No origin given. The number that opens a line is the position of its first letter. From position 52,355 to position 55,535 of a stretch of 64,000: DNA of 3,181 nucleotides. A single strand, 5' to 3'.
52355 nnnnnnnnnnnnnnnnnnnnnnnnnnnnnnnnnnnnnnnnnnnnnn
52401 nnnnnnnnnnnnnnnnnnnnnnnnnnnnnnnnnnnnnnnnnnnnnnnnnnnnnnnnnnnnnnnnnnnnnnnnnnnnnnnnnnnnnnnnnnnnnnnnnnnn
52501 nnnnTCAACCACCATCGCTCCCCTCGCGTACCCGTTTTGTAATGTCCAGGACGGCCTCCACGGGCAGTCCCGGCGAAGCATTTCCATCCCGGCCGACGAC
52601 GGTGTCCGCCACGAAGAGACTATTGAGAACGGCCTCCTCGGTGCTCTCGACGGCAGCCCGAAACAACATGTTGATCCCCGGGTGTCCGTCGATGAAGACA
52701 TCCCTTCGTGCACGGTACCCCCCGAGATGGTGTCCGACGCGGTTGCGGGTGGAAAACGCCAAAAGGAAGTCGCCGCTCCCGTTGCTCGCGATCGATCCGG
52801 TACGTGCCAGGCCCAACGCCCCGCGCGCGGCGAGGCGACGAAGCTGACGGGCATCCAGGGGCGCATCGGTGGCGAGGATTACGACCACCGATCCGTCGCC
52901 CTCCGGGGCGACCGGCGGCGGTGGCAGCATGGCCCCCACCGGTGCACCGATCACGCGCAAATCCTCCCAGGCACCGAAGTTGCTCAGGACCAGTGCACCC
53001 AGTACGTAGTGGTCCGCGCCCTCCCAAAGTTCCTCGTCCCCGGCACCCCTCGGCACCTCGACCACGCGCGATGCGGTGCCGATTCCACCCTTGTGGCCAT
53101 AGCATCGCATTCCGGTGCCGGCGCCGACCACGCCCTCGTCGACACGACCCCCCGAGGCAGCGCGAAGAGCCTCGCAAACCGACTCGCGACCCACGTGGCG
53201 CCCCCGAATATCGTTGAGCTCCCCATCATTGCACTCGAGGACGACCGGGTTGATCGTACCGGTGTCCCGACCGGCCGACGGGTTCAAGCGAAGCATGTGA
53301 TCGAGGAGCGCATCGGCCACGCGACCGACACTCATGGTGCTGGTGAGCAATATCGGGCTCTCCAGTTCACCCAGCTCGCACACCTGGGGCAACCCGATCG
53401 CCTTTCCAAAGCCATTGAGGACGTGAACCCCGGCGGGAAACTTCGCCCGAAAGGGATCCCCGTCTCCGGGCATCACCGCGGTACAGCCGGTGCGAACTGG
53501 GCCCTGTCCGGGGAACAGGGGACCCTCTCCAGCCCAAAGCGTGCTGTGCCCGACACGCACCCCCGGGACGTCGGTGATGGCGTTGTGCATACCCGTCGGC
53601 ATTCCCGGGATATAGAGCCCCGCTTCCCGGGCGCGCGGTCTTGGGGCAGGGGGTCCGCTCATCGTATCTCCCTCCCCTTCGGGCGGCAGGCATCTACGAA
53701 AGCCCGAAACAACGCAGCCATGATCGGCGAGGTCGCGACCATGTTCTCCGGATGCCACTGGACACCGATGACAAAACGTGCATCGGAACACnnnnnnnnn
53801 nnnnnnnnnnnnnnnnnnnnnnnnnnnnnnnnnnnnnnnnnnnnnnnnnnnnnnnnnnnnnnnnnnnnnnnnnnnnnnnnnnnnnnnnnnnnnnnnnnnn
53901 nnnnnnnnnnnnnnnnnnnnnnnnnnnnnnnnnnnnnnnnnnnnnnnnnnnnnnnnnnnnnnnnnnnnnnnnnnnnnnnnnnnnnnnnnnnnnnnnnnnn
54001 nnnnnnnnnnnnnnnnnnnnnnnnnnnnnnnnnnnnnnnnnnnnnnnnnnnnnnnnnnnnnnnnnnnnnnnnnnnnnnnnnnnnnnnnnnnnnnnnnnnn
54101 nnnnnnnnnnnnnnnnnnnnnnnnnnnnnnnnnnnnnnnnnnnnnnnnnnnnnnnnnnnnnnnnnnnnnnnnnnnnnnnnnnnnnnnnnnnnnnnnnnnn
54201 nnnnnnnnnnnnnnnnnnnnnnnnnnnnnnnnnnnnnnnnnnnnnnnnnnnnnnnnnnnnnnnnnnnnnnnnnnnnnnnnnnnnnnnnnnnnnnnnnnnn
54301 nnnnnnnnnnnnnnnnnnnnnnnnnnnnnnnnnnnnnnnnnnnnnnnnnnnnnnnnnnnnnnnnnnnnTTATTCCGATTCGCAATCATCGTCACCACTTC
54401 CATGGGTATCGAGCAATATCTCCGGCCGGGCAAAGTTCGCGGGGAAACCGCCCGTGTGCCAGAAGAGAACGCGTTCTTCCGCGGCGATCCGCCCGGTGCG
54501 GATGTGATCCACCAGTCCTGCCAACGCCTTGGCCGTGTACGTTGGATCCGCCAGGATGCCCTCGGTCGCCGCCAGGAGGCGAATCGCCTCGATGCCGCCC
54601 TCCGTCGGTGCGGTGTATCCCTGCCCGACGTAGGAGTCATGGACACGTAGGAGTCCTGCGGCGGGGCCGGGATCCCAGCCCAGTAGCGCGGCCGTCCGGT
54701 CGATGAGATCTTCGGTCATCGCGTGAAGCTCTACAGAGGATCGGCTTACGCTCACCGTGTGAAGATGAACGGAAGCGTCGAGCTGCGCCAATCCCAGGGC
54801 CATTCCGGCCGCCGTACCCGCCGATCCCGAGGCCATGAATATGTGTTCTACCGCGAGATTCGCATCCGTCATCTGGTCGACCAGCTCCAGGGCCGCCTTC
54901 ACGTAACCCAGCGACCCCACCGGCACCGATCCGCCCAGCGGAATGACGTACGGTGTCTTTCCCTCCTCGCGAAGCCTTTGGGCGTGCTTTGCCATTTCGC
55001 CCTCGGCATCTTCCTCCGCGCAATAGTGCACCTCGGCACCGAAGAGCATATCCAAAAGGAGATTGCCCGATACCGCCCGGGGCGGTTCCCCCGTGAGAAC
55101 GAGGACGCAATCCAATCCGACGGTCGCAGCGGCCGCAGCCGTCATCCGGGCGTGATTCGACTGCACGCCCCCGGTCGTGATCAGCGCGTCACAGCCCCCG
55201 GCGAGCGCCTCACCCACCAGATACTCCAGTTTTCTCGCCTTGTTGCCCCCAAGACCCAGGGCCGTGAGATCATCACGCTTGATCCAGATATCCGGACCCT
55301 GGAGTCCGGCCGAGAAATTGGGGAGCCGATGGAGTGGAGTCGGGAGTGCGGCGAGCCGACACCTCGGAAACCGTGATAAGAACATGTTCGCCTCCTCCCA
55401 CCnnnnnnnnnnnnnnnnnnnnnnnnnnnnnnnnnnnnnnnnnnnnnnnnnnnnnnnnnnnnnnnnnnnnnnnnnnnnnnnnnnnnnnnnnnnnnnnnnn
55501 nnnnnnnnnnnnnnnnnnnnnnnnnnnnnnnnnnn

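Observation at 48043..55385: Seven-gene co-directional peptidase/amidohydrolase cluster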

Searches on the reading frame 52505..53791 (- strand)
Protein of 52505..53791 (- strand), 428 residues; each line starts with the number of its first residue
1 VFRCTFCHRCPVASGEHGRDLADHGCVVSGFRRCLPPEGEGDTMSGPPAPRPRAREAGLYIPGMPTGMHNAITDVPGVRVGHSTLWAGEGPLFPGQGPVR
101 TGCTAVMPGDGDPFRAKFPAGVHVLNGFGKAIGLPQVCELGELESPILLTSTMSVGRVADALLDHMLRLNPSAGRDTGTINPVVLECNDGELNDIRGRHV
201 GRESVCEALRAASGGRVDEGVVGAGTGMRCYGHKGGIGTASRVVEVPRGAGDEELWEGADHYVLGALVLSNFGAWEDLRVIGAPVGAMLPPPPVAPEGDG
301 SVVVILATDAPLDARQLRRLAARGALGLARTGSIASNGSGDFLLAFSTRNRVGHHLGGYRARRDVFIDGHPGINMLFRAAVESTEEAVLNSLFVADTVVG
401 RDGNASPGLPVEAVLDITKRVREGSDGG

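Call 3: search_protein_families(library=pfam, proteins=[window:52505-53791:-])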
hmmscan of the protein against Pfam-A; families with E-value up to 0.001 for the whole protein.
window:52505-53791:- (428 aa): 1 family
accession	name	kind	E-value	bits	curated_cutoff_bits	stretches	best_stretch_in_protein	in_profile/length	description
PF03576.19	Peptidase_S58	-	1.3e-109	366.9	23.9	1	70-404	1-305/307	Peptidase family S58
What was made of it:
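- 52505..53662 (-): Gene 3: S58 (DmpA/BapA-type) Ntn-hydrolase aminopeptidase-like protein (385 aa). Pfam Peptidase_S58 1e-109 (call 3).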

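Call 4: search_protein_families(library=ncbifam, proteins=[window:52505-53791:-])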
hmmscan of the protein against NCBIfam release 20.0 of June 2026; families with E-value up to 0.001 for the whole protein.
window:52505-53791:- (428 aa): 0 families

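Call 20: search_solved_structures(query=window:52505-53662:-, max_evalue=0.00001)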
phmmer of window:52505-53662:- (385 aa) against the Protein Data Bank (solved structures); distinct sequences matched with E-value up to 0.00001: 7.
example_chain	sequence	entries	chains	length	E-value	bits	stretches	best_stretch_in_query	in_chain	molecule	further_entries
2drh_A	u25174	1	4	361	1.8e-101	343.5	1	10-377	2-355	361aa long hypothetical D-aminopeptidase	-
5tzb_A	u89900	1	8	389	3.8e-60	207.5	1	6-377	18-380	D-aminopeptidase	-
3n2w_A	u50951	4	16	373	1.1e-57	199.3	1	9-375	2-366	Beta-peptidyl aminopeptidase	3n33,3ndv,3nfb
3n5i_A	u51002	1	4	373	3.1e-57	197.9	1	9-375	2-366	Beta-peptidyl aminopeptidase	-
1b65_A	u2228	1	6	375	3.7e-55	191.1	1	4-357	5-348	PROTEIN (AMINOPEPTIDASE)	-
3s3u_A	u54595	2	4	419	8e-06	28.6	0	156-202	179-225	cysteine transferase | ThnT protein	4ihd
3tm1_A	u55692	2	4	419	8.9e-06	28.5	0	156-202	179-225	cysteine transferase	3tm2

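Call 55: search_solved_structures(query=window:52505-53662:-, max_evalue=1e-40, show_alignments=5)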
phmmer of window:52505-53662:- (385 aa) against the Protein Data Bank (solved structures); distinct sequences matched with E-value up to 1e-40: 5.
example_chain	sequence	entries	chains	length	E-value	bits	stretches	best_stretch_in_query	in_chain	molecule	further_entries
2drh_A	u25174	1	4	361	1.8e-101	343.5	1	10-377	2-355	361aa long hypothetical D-aminopeptidase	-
5tzb_A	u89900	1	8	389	3.8e-60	207.5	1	6-377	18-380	D-aminopeptidase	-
3n2w_A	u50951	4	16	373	1.1e-57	199.3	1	9-375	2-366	Beta-peptidyl aminopeptidase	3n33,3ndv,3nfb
3n5i_A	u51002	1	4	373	3.1e-57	197.9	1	9-375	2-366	Beta-peptidyl aminopeptidase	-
1b65_A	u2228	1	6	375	3.7e-55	191.1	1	4-357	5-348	PROTEIN (AMINOPEPTIDASE)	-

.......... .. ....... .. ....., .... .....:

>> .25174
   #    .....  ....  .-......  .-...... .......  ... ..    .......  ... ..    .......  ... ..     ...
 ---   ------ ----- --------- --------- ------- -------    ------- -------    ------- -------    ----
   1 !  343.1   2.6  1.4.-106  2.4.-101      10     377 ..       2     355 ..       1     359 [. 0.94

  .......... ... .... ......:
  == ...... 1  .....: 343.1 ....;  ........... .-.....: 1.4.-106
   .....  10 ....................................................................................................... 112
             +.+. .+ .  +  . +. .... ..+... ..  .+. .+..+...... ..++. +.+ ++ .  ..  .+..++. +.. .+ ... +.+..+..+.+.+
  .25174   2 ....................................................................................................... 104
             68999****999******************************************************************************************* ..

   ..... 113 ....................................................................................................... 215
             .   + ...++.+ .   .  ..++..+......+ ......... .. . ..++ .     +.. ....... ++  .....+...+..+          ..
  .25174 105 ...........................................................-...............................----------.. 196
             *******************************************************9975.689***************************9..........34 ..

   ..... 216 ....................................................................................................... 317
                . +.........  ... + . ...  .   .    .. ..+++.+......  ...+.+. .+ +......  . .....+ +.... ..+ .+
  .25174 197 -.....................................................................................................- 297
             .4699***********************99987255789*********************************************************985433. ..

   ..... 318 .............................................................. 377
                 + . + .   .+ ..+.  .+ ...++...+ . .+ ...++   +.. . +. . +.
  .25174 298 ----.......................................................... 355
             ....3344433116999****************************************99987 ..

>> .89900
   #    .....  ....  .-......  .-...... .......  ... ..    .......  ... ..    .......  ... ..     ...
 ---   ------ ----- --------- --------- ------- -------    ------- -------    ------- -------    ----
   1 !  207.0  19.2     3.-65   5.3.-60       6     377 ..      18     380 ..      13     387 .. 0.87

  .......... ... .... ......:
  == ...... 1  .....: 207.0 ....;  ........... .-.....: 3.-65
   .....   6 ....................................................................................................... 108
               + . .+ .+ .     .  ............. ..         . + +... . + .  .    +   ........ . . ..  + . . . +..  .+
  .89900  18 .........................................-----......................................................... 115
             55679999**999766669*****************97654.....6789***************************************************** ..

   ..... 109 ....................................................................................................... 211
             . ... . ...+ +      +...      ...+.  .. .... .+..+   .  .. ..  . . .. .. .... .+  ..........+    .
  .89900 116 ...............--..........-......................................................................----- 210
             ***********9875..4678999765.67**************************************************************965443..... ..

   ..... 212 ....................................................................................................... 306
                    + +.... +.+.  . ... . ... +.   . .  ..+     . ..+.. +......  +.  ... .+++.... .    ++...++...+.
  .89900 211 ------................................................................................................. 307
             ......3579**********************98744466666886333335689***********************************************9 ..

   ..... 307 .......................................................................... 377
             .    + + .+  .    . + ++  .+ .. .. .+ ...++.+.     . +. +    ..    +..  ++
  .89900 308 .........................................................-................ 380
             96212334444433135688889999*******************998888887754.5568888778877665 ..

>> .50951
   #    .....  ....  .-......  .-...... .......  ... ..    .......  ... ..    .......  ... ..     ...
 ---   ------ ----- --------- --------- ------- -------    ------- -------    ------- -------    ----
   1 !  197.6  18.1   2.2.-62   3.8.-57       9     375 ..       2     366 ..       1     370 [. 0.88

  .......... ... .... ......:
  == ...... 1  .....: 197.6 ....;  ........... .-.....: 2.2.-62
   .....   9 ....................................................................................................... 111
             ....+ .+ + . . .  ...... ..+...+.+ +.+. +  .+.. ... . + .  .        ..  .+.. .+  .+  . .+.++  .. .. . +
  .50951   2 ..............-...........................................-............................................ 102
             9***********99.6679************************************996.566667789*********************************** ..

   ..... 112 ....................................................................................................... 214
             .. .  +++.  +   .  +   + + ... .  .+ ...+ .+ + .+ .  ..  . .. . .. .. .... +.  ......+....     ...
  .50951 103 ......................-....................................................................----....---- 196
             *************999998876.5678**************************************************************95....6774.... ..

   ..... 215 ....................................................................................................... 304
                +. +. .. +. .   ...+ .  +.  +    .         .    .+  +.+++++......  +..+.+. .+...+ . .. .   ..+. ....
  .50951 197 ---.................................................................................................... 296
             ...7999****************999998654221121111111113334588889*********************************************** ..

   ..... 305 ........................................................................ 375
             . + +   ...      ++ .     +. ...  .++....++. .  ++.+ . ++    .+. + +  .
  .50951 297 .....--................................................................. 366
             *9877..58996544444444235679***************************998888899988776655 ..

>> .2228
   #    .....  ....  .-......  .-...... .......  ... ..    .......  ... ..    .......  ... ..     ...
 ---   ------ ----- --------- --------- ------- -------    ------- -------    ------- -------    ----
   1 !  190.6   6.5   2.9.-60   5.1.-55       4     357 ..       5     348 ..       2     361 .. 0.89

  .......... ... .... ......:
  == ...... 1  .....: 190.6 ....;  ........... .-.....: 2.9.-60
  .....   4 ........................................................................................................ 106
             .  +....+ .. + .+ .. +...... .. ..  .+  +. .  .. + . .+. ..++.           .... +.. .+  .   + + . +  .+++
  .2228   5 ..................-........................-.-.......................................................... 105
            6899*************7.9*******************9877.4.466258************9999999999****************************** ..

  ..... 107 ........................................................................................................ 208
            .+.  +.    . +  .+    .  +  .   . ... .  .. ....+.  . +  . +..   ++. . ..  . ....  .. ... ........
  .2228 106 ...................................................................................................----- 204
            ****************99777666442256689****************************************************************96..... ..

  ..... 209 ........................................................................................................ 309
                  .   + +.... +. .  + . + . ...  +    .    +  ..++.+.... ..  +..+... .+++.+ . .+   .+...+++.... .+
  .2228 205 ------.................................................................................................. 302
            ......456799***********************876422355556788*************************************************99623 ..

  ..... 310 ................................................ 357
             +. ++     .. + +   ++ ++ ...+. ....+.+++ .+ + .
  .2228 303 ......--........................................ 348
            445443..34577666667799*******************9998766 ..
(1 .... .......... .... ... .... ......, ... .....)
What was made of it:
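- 52505..53662 (-): The Gly-Ser self-cleavage and nucleophile site (GDG|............) aligns with DmpA G249/S250 and BapA S250 (call 55).
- On S58 DmpA/BapA Ntn-hydrolases: GDG|S aligns with DmpA ...RG|S and BapA ...KN|S. The BapA S250A mutant entry 3n5i marks the position (call 55).
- Closest known: Ochrobactrum anthropi DmpA, Sphingosinicella BapA and Pyrococcus horikoshii PH0078. Same: Same family, with the self-processing Gly/Asn-Ser site conserved (call 55).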

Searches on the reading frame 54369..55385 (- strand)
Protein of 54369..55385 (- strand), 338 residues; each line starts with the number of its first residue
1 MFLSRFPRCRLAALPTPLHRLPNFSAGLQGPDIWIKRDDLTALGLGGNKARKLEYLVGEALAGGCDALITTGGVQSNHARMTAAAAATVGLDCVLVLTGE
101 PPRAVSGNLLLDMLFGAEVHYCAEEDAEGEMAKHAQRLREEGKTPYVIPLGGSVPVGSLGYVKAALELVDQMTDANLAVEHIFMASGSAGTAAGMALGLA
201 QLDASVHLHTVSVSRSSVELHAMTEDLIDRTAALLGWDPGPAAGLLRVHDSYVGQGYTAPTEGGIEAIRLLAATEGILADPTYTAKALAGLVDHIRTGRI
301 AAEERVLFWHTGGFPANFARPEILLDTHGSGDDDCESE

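Call 3: search_protein_families(library=pfam, proteins=[window:54369-55385:-])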
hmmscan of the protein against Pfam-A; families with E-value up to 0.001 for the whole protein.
window:54369-55385:- (338 aa): 1 family
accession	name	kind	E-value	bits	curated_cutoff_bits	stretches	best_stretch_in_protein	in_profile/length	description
PF00291.31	PALP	-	6.1e-56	190.3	35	1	13-312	5-295/295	Pyridoxal-phosphate dependent enzyme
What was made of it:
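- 54369..55385 (-): Gene 1: PLP enzyme of the D-cysteine desulfhydrase/ACC-deaminase fold (338 aa). Pfam PALP 6e-56 (call 3).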

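Call 4: search_protein_families(library=ncbifam, proteins=[window:54369-55385:-])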
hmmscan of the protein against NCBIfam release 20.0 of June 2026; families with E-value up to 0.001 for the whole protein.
window:54369-55385:- (338 aa): 16 families
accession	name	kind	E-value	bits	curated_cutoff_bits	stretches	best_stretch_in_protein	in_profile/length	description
NF052482.1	sulfolyase_CuyA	equivalog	4.7e-108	360.9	450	1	1-320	1-327/332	D-cysteate sulfo-lyase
NF052537.1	CoM_syn_XcbE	exception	2.9e-94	315.9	450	1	4-319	4-322/322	coenzyme M biosynthesis enzyme XcbE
TIGR01275.1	ACC_deam_rel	subfamily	8.5e-92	307.9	289.4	1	11-320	3-317/321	pyridoxal phosphate-dependent enzymes, D-cysteine desulfhydrase family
NF003030.0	PRK03910.1-3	equivalog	2.5e-91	306.3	429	1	3-320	10-331/338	D-cysteine desulfhydrase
NF003032.0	PRK03910.1-5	equivalog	2.2e-79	267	469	1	3-319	7-325/330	D-cysteine desulfhydrase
NF003029.0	PRK03910.1-1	equivalog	7.6e-79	265.5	610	1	3-319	6-323/328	D-cysteine desulfhydrase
NF010646.0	PRK14045.1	equivalog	4e-75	253.1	550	1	2-325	8-326/329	1-aminocyclopropane-1-carboxylate deaminase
TIGR01274.1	ACC_deam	equivalog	1.6e-56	191.9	392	1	3-319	2-329/337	1-aminocyclopropane-1-carboxylate deaminase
TIGR01124.1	ilvA_2Cterm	equivalog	3.4e-09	35.8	411.3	1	12-218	14-206/499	threonine ammonia-lyase, biosynthetic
NF006674.0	PRK09224.1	subfamily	9.9e-08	31.1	577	1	13-223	23-219/508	threonine ammonia-lyase IlvA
TIGR00263.1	trpB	equivalog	2.1e-05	23.8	392.45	1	12-120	47-152/385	tryptophan synthase subunit beta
NF006058.0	PRK08206.1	equivalog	2.5e-05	23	276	0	160-213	209-262/402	diaminopropionate ammonia-lyase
NF009130.0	PRK12483.1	subfamily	3.3e-05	22.7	801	1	13-217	35-225/521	threonine ammonia-lyase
NF010376.0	PRK13803.1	equivalog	3.7e-05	22.8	819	0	12-119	257-360/600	bifunctional phosphoribosylanthranilate isomerase/tryptophan synthase subunit beta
NF006389.0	PRK08638.1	equivalog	0.00045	19.2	453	1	75-226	83-219/333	bifunctional threonine ammonia-lyase/L-serine ammonia-lyase TdcB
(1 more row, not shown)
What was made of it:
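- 54369..55385 (-): It is below cutoff for ACC deaminase (191.9/392), the DcyD equivalogs (306/429) and CuyA (361/450) (call 4).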

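Call 21: search_solved_structures(query=window:54369-55385:-, max_evalue=1e-20)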
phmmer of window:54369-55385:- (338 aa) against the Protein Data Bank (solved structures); distinct sequences matched with E-value up to 1e-20: 8.
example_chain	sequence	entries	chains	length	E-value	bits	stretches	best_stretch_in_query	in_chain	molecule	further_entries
7ysk_A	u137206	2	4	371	4.1e-80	273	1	1-321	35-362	D-Cysteine desulfhydrase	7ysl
4d97_A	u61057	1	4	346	3.4e-73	250.3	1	3-320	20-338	D-cysteine desulfhydrase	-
4d8t_A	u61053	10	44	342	4.7e-73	249.9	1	3-319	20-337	D-cysteine desulfhydrase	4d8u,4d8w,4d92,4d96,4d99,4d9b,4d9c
1j0a_A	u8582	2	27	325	7.8e-66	226.1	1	2-323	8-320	1-aminocyclopropane-1-carboxylate deaminase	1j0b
1rqx_A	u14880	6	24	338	1.7e-50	175.7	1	2-316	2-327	1-aminocyclopropane-1-carboxylate deaminase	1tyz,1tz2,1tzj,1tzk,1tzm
1f2d_A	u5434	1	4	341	2.7e-38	135.6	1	4-319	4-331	1-AMINOCYCLOPROPANE-1-CARBOXYLATE DEAMINASE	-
1j0e_A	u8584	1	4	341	9.9e-38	133.7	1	4-319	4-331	1-aminocyclopropane-1-carboxylate deaminase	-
1j0c_A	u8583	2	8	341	1.9e-37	132.8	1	4-319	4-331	1-aminocyclopropane-1-carboxylate deaminase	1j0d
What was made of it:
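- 54369..55385 (-): The closest structures are D-cysteine desulfhydrases 7ysk and 4d8t (call 21).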
